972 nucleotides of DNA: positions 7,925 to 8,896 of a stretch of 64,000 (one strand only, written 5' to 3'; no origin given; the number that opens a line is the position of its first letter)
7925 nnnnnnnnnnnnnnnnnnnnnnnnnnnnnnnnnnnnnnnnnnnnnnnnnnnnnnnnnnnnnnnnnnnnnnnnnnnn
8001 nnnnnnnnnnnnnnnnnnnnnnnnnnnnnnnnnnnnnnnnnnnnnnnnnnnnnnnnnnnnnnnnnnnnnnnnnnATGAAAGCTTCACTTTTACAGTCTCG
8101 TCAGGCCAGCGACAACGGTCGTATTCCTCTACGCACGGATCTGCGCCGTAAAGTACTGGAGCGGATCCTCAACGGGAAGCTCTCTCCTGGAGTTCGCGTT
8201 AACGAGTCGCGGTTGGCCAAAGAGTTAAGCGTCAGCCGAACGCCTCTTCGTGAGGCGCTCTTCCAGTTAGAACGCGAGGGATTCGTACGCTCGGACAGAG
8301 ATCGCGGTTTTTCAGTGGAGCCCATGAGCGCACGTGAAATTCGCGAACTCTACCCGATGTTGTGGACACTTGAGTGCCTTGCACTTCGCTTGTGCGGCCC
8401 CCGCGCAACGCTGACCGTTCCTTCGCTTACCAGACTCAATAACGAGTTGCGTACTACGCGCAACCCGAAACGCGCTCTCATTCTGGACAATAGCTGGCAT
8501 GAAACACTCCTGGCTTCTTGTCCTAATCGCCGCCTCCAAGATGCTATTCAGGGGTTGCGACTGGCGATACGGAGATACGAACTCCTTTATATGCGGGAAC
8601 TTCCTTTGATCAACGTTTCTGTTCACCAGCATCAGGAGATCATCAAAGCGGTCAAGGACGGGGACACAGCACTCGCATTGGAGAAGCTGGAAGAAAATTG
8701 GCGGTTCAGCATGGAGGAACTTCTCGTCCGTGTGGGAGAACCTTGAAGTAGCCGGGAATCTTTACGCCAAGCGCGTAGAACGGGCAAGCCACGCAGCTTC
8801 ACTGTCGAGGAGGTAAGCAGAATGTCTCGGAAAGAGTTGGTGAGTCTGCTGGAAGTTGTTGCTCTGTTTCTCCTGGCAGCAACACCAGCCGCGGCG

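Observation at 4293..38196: Seven copies of a fixed-geometry bipartite site (GTAYAC-N15-GTRTAC) fused to a sigma70-like promoter, upstream of non-homologous transport and peptidase genes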

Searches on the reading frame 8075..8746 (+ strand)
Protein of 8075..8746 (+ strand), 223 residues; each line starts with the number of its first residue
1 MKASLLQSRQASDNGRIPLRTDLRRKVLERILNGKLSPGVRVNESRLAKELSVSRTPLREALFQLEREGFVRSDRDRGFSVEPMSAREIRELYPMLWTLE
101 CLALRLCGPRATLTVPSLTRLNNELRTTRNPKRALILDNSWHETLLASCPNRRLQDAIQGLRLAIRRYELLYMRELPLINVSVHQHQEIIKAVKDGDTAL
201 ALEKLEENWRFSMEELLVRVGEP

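Call 33: find_homologous_proteins(query=window:8075-8746:+, max_evalue=1e-20)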
Query window:8075-8746:+ (223 aa): 318 proteins with E <= 1e-20 among 859 candidates; the best 120 are listed.
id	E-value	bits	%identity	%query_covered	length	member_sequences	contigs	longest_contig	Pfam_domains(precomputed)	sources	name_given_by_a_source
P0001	1.1e-129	448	93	100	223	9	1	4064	PF07729.18,PF00392.28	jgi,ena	-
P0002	3.9e-129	446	93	100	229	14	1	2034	PF07729.18,PF00392.28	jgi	jgi:DNA-binding GntR family transcriptional regulator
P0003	8.0e-128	442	91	100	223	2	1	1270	PF07729.18,PF00392.28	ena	-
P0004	2.9e-127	440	92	100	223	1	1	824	PF07729.18,PF00392.28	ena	-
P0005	1.2e-125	435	90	100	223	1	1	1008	PF07729.18,PF00392.28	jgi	-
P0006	1.6e-125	434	90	100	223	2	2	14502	PF07729.18,PF00392.28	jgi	jgi:DNA-binding GntR family transcriptional regulator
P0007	1.7e-125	434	90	100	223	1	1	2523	PF07729.18,PF00392.28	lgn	-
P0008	1.9e-125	434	90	100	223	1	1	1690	PF07729.18,PF00392.28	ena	-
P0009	2.2e-125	434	90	100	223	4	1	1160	PF07729.18,PF00392.28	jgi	-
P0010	1.6e-124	431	91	100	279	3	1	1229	PF07729.18,PF00392.28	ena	-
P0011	1.4e-123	428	89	100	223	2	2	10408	PF07729.18,PF00392.28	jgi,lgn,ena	jgi:DNA-binding GntR family transcriptional regulator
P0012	2.3e-122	424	88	100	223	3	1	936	PF07729.18,PF00392.28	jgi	jgi:DNA-binding GntR family transcriptional regulator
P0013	4.3e-115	400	83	100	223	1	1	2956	PF07729.18,PF00392.28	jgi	-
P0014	1.9e-108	379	80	100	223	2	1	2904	PF07729.18,PF00392.28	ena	-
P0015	7.1e-93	328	71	100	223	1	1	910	PF07729.18,PF00392.28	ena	-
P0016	1.7e-86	307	69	92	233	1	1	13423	PF07729.18,PF00392.28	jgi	jgi:DNA-binding GntR family transcriptional regulator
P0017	1.1e-83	298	67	92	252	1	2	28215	PF07729.18,PF00392.28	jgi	jgi:DNA-binding GntR family transcriptional regulator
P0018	1.2e-69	252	59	92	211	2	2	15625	PF07729.18,PF00392.28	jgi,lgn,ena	jgi:DNA-binding GntR family transcriptional regulator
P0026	1.0e-65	239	54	96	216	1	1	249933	PF07729.18,PF00392.28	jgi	jgi:DNA-binding GntR family transcriptional regulator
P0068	5.5e-60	220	56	91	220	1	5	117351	PF07729.18,PF00392.28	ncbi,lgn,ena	-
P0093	9.8e-56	206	51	91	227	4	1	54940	PF07729.18,PF00392.28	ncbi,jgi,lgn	ncbi:MAG TPA: GntR family transcriptional regulator [Longimicrobium sp.]|jgi:DNA-binding GntR family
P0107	3.4e-54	201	53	92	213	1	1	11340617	PF07729.18,PF00392.28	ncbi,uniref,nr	ncbi:GntR family transcriptional regulator [Ktedonosporobacter rubrisoli]|uniref:GntR family transcr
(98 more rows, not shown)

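Call 34: find_encoding_contigs(protein=P0006, flank=10000, max_places=3)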
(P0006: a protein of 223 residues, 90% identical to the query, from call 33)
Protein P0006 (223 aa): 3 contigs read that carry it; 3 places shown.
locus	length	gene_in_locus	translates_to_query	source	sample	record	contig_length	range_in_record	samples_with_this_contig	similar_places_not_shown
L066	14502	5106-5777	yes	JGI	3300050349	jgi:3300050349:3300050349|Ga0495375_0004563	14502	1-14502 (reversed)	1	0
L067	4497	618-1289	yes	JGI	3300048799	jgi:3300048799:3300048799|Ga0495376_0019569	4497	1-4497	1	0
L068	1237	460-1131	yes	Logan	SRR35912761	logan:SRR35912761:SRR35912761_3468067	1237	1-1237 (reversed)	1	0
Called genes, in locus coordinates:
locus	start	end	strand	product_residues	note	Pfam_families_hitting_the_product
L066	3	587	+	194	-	?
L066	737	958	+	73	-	PF00291:PALP (weak)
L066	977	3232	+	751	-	PF02225:PA, PF04389:Peptidase_M28, PF04253:TFR_dimer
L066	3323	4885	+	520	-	PF00291:PALP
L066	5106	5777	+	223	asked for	PF00392:GntR, PF07729:FCD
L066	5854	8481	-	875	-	PF00246:Peptidase_M14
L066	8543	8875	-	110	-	PF00291:PALP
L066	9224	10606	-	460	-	PF14684:Tricorn_C1 (faint), PF03572:Peptidase_S41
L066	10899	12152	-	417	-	PF00291:PALP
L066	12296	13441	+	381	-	PF01546:Peptidase_M20, PF07687:M20_dimer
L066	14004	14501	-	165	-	?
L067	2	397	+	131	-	?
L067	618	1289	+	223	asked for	PF00392:GntR, PF07729:FCD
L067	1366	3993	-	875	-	PF00246:Peptidase_M14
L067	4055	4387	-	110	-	PF00291:PALP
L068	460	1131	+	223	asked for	PF00392:GntR, PF07729:FCD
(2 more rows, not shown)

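Call 35: find_encoding_contigs(protein=P0011, flank=10000, max_places=3)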
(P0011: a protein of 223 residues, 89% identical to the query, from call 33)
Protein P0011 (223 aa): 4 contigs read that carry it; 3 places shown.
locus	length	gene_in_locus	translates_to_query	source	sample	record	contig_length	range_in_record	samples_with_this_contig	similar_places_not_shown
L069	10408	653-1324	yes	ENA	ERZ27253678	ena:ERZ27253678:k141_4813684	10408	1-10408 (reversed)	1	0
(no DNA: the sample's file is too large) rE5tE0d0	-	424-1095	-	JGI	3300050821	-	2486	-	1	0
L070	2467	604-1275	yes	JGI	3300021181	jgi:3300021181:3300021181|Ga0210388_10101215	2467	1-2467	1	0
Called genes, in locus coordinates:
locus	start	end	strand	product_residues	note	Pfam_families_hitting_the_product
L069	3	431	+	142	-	?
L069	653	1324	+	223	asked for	PF00392:GntR, PF07729:FCD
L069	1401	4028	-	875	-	PF00246:Peptidase_M14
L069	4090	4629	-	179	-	PF00291:PALP (weak)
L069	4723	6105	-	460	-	PF03572:Peptidase_S41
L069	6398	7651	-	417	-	PF00291:PALP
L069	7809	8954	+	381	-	PF04389:Peptidase_M28 (faint), PF01546:Peptidase_M20, PF07687:M20_dimer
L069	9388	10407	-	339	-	?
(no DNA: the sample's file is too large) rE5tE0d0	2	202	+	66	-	?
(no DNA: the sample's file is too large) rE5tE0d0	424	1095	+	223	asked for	PF00392:GntR, PF07729:FCD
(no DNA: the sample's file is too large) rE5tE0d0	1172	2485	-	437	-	?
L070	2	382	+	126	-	?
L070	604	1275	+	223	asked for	PF00392:GntR, PF07729:FCD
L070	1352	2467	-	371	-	?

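Call 36: find_encoding_contigs(protein=P0017, flank=10000, max_places=3)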
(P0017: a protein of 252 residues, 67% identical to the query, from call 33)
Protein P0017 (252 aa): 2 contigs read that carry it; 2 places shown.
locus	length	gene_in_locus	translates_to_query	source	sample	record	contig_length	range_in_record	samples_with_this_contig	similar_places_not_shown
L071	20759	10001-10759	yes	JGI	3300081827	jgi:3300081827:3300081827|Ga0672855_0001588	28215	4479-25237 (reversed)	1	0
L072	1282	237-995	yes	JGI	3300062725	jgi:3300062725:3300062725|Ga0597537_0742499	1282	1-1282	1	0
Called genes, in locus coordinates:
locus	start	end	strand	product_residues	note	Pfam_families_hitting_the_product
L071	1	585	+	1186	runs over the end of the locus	?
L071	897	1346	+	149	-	PF14539:DUF4442 (weak), PF03061:4HBT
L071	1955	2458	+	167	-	-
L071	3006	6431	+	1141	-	PF13620:CarboxypepD_reg, PF22904:NOMO1-like_2nd (faint), PF25183:OMP_b-brl_4, PF00593:TonB_dep_Rec_b-barrel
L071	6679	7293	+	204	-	-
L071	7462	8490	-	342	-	PF08240:ADH_N, PF16912:Glu_dehyd_C, PF00107:ADH_zinc_N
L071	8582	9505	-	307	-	PF03601:Cons_hypoth698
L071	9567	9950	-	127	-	PF01042:Ribonuc_L-PSP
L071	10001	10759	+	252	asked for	PF00392:GntR, PF07729:FCD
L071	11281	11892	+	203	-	PF05995:CDO_I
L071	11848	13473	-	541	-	PF00144:Beta-lactamase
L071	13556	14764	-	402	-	PF01112:Asparaginase_2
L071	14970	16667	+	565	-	PF07969:Amidohydro_3, PF01979:Amidohydro_1 (faint)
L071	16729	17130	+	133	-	PF02566:OsmC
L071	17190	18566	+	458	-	PF00324:AA_permease, PF13520:AA_permease_2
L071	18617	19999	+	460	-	PF00375:SDF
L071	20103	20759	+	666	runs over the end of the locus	PF07715:Plug, PF00593:TonB_dep_Rec_b-barrel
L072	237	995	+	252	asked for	PF00392:GntR, PF07729:FCD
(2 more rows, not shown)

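Call 37: find_encoding_contigs(protein=P0016, flank=10000, max_places=3)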
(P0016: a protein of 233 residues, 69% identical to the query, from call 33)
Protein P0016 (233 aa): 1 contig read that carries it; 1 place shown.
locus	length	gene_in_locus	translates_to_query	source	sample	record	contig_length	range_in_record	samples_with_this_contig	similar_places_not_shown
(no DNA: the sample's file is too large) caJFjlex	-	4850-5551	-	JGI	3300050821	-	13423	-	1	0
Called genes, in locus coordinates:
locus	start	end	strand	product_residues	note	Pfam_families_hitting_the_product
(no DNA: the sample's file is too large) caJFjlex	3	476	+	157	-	?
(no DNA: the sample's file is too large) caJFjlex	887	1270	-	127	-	PF07715:Plug (weak)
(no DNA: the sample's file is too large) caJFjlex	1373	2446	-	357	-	PF08240:ADH_N, PF16912:Glu_dehyd_C (weak), PF00107:ADH_zinc_N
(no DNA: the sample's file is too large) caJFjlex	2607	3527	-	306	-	PF03601:Cons_hypoth698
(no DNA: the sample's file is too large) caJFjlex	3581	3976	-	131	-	PF01042:Ribonuc_L-PSP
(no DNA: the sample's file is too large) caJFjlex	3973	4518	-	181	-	-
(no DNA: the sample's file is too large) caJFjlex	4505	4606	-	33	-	-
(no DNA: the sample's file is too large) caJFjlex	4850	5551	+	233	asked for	PF00392:GntR, PF07729:FCD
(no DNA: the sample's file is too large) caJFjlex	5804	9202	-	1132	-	PF13620:CarboxypepD_reg, PF17210:SdrD_B (weak), PF25183:OMP_b-brl_4, PF00593:TonB_dep_Rec_b-barrel, PF25183:OMP_b-brl_4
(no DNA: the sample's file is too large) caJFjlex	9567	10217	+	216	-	PF05995:CDO_I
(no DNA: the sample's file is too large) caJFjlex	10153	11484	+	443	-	PF00291:PALP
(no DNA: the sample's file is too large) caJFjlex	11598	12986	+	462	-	PF13520:AA_permease_2, PF00324:AA_permease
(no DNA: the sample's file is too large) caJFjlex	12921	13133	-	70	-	-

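Call 40: find_encoding_contigs(protein=P0018, flank=10000, max_places=2)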
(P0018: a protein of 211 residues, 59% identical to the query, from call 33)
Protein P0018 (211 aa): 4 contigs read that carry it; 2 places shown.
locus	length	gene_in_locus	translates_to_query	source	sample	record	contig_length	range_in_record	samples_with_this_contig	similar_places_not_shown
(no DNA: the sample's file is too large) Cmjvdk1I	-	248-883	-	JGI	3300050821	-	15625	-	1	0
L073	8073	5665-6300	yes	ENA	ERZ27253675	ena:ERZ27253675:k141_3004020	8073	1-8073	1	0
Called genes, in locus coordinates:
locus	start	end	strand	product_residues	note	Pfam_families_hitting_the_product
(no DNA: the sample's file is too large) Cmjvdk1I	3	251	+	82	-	?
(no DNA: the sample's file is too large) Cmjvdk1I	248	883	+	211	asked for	PF00392:GntR, PF07729:FCD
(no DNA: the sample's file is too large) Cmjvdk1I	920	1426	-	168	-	-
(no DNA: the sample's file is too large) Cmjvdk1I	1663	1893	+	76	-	PF09720:Unstab_antitox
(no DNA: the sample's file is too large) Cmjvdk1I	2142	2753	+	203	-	PF00857:Isochorismatase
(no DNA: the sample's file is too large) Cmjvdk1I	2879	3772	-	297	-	PF13671:AAA_33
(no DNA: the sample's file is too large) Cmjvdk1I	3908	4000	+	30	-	-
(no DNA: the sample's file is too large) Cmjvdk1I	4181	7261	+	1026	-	-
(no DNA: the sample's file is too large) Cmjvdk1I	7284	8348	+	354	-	PF00092:VWA, PF13519:VWA_2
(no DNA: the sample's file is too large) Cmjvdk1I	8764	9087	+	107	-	PF13744:HTH_37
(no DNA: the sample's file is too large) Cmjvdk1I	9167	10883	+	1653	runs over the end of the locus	PF00069:Pkinase, PF07714:PK_Tyr_Ser-Thr, PF08308:PEGA, PF11008:DUF2846 (faint), PF13620:CarboxypepD_reg (faint), PF13715:CarbopepD_reg_2 (faint)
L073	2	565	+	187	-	?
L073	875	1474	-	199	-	PF01227:GTP_cyclohydroI, PF14489:QueF (weak)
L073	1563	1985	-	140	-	PF01242:PTPS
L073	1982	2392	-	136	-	PF01242:PTPS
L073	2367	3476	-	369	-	PF00535:Glycos_transf_2, PF13506:Glyco_transf_21, PF13641:Glyco_tranf_2_3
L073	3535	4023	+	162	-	PF08534:Redoxin, PF00578:AhpC-TSA, PF00085:Thioredoxin (weak), PF13905:Thioredoxin_8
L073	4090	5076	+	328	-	PF00291:PALP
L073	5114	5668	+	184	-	PF01327:Pep_deformylase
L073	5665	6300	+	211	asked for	PF00392:GntR, PF07729:FCD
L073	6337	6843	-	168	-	-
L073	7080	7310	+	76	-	PF09720:Unstab_antitox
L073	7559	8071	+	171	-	?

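Call 41: find_encoding_contigs(protein=P0026, flank=10000, max_places=2)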
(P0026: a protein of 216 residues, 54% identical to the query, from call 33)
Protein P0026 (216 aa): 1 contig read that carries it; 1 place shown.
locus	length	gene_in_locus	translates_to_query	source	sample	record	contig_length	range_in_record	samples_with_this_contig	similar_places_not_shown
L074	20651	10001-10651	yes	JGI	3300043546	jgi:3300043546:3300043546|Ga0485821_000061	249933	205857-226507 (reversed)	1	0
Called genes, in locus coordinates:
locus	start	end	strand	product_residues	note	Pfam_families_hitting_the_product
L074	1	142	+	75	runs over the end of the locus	-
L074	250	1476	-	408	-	PF06609:TRI12 (weak), PF00083:Sugar_tr, PF07690:MFS_1, PF00083:Sugar_tr, PF07690:MFS_1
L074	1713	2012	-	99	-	-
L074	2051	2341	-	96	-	-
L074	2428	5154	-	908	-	PF00211:Guanylate_cyc, PF00931:NB-ARC (weak), PF25872:HTH_77 (weak), PF17874:TPR_MalT, PF07719:TPR_2 (faint), PF13176:TPR_7 (faint), PF13181:TPR_8 (faint), PF13424:TPR_12 (weak), +1 more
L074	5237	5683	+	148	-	PF02021:UPF0102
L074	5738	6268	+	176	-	PF06940:DUF1287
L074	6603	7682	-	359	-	PF05721:PhyH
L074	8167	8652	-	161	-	-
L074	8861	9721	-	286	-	PF12833:HTH_18, PF00165:HTH_AraC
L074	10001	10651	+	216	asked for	PF00392:GntR, PF07729:FCD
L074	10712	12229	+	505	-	PF03572:Peptidase_S41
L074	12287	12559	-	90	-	PF06250:YhcG_C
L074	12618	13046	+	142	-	-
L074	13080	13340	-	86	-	PF17761:DUF1016_N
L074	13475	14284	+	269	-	PF02311:AraC_binding (faint), PF12833:HTH_18, PF00165:HTH_AraC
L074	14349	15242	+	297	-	-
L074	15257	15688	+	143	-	PF13577:SnoaL_4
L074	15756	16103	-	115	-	PF05532:CsbD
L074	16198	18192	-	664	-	PF12891:Glyco_hydro_44, PF14524:Wzt_C (weak), PF13584:BatD (weak)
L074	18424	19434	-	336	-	PF00348:polyprenyl_synt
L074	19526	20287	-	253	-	PF01209:Ubie_methyltran, PF13489:Methyltransf_23, PF13847:Methyltransf_31, PF08241:Methyltransf_11, PF08242:Methyltransf_12, PF13649:Methyltransf_25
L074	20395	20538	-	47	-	-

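Call 42: find_encoding_contigs(protein=P0068, flank=10000, max_places=2)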
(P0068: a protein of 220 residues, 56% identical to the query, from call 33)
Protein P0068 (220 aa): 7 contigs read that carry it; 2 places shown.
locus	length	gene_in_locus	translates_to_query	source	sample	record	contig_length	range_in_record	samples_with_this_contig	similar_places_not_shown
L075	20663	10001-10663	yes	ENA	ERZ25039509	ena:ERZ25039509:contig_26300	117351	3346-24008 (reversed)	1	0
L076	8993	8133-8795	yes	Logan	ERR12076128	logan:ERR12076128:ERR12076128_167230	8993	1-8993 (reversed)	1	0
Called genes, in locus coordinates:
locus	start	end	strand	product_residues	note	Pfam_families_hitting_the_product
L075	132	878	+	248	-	PF11340:DUF3142 (weak)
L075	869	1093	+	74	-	-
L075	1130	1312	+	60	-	-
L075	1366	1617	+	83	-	-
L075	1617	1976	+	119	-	-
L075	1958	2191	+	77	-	-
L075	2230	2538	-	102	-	-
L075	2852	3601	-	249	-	PF12796:Ank_2, PF13606:Ank_3 (faint), PF13857:Ank_5, PF00023:Ank (weak), PF13637:Ank_4 (weak), PF12796:Ank_2, PF13637:Ank_4, PF00023:Ank (weak)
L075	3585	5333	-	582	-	PF01979:Amidohydro_1, PF07969:Amidohydro_3 (weak), PF13424:TPR_12 (faint), PF14559:TPR_19 (weak), PF07719:TPR_2 (weak)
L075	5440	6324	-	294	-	PF13505:OMP_b-brl (weak)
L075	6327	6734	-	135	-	PF11259:DUF3060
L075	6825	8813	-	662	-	PF05649:Peptidase_M13_N, PF01431:Peptidase_M13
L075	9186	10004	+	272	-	PF00291:PALP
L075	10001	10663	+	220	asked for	PF00392:GntR, PF07729:FCD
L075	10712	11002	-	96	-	-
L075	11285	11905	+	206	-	PF00440:TetR_N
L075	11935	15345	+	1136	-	PF13620:CarboxypepD_reg, PF07715:Plug (faint), PF25183:OMP_b-brl_4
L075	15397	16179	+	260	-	PF00106:adh_short, PF08659:KR, PF13561:adh_short_C2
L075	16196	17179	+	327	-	PF00561:Abhydrolase_1, PF00975:Thioesterase (weak), PF12146:Hydrolase_4, PF12697:Abhydrolase_6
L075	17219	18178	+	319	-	PF10503:Esterase_PHB, PF02230:Abhydrolase_2 (weak), PF20434:BD-FAE (faint), PF00561:Abhydrolase_1 (faint), PF03959:FSH1 (weak), PF00326:Peptidase_S9, PF12146:Hydrolase_4 (faint)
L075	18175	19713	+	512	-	PF00501:AMP-binding, PF13193:AMP-binding_C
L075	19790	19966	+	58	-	-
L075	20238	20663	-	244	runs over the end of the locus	PF06067:DUF932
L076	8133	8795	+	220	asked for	PF00392:GntR, PF07729:FCD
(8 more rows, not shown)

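Call 45: search_solved_structures(query=window:8075-8746:+, max_evalue=0.00001)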
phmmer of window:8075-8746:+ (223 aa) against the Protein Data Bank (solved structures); distinct sequences matched with E-value up to 0.00001: 10.
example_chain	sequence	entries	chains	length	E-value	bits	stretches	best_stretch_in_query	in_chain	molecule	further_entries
3sxy_A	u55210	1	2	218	7.8e-11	45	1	20-210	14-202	Transcriptional regulator, GntR family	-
3c7j_A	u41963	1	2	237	8.1e-11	44.9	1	19-195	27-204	Transcriptional regulator, GntR family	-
7xp0_A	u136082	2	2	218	8.5e-11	44.9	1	23-201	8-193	Probable transcriptional regulator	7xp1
3fms_A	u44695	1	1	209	5.2e-10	42.3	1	20-210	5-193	Transcriptional regulator, GntR family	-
9isw_A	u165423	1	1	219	3.8e-08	36.2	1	23-218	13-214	Transcriptional regulator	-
6z74_A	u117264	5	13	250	3.1e-07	33.2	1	27-113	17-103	Transcriptional regulator, GntR family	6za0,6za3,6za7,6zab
2hs5_A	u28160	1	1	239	3e-06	30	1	27-109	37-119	putative transcriptional regulator GntR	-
7u5q_A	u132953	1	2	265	3.5e-06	29.8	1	3-206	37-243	Transcriptional regulator, GntR family protein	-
4p9f_A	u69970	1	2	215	6.4e-06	28.9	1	27-121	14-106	HTH-type transcriptional regulator mcbR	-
6ep3_A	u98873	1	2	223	7.3e-06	28.7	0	26-78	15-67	Lmo0651 protein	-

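Call 46: search_protein_families(library=ncbifam, proteins=[window:8075-8746:+], max_evalue=0.00001)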
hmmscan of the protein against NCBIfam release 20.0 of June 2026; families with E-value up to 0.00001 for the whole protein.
window:8075-8746:+ (223 aa): 9 families
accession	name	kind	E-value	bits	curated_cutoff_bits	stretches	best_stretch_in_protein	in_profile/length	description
TIGR03338.1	phnR_burk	equivalog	4.4e-24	85.3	271.5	1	23-207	16-204/212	phosphonate utilization associated transcriptional regulator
NF008576.0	PRK11534.1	equivalog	2.2e-09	37.3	218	1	25-202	14-203/225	DNA-binding transcriptional regulator CsiR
NF007741.0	PRK10421.1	equivalog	1.4e-08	34.4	311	1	22-81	11-71/262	transcriptional regulator LldR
NF052282.1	PLP_TF_PdxR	equivalog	4.9e-08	32.5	320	1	18-89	1-73/448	MocR-like pyridoxine biosynthesis transcription factor PdxR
TIGR02018.2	his_ut_repres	equivalog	4.9e-07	29.4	220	1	23-84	4-66/226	histidine utilization transcriptional repressor HutC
NF047563.1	modulin_PmtR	equivalog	5.2e-07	29.7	200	1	13-86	7-81/125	PSM export ABC transporter transcriptional regulator PmtR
NF008504.0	PRK11414.1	equivalog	1.4e-06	28.2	225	1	17-110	10-103/221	GntR family transcriptional regulator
NF052290.2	MocR_like_YczR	exception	2e-06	26.8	487.4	1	11-86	15-88/458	MocR-like transcription factor YczR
NF007001.0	PRK09464.1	equivalog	3e-06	27.1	330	0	28-73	19-66/254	pyruvate dehydrogenase complex transcriptional repressor PdhR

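Call 47: find_encoding_contigs(protein=P0107, flank=6000, max_places=1)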
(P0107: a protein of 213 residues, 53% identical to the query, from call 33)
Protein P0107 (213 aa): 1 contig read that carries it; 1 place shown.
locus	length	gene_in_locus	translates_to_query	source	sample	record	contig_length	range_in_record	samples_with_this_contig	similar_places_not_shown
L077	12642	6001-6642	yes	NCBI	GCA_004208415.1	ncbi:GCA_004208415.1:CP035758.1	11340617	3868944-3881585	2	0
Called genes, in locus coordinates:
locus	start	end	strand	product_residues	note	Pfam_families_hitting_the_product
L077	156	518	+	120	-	-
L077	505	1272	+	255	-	PF13489:Methyltransf_23 (faint), PF08241:Methyltransf_11, PF08242:Methyltransf_12 (weak), PF13649:Methyltransf_25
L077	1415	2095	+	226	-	PF12833:HTH_18, PF00165:HTH_AraC (weak)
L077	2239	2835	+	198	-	PF01872:RibD_C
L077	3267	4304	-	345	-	PF06779:MFS_4, PF07690:MFS_1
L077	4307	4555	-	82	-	PF06779:MFS_4 (weak)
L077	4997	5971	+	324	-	PF00291:PALP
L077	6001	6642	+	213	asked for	PF00392:GntR, PF07729:FCD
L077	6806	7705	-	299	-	PF07452:CHRD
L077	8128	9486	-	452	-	-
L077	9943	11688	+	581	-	PF00664:ABC_membrane, PF00005:ABC_tran, PF13191:AAA_16 (weak)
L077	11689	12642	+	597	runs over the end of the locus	PF00664:ABC_membrane, PF00005:ABC_tran, PF02463:SMC_N (faint), PF13191:AAA_16 (weak), PF13401:AAA_22 (faint)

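Call 48: find_encoding_contigs(protein=P0093, flank=6000, max_places=1)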
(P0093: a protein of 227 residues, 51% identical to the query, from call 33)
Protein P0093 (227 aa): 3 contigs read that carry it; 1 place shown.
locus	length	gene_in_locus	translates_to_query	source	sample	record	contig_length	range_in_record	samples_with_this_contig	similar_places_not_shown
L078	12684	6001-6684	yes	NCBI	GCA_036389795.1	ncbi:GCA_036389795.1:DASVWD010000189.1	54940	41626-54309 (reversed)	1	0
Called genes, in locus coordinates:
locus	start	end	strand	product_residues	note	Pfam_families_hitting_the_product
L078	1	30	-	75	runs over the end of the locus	-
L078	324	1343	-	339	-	PF00158:Sigma54_activat, PF01078:Mg_chelatase, PF13191:AAA_16 (weak), PF14532:Sigma54_activ_2, PF00004:AAA, PF07728:AAA_5, PF25601:AAA_lid_14, PF02954:HTH_8, +1 more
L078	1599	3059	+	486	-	PF00474:SSF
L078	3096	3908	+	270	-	PF02673:BacA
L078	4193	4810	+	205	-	-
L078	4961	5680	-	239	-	PF05721:PhyH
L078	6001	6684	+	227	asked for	PF00392:GntR, PF07729:FCD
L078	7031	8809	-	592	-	-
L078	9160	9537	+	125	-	-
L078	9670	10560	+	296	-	-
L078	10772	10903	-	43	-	-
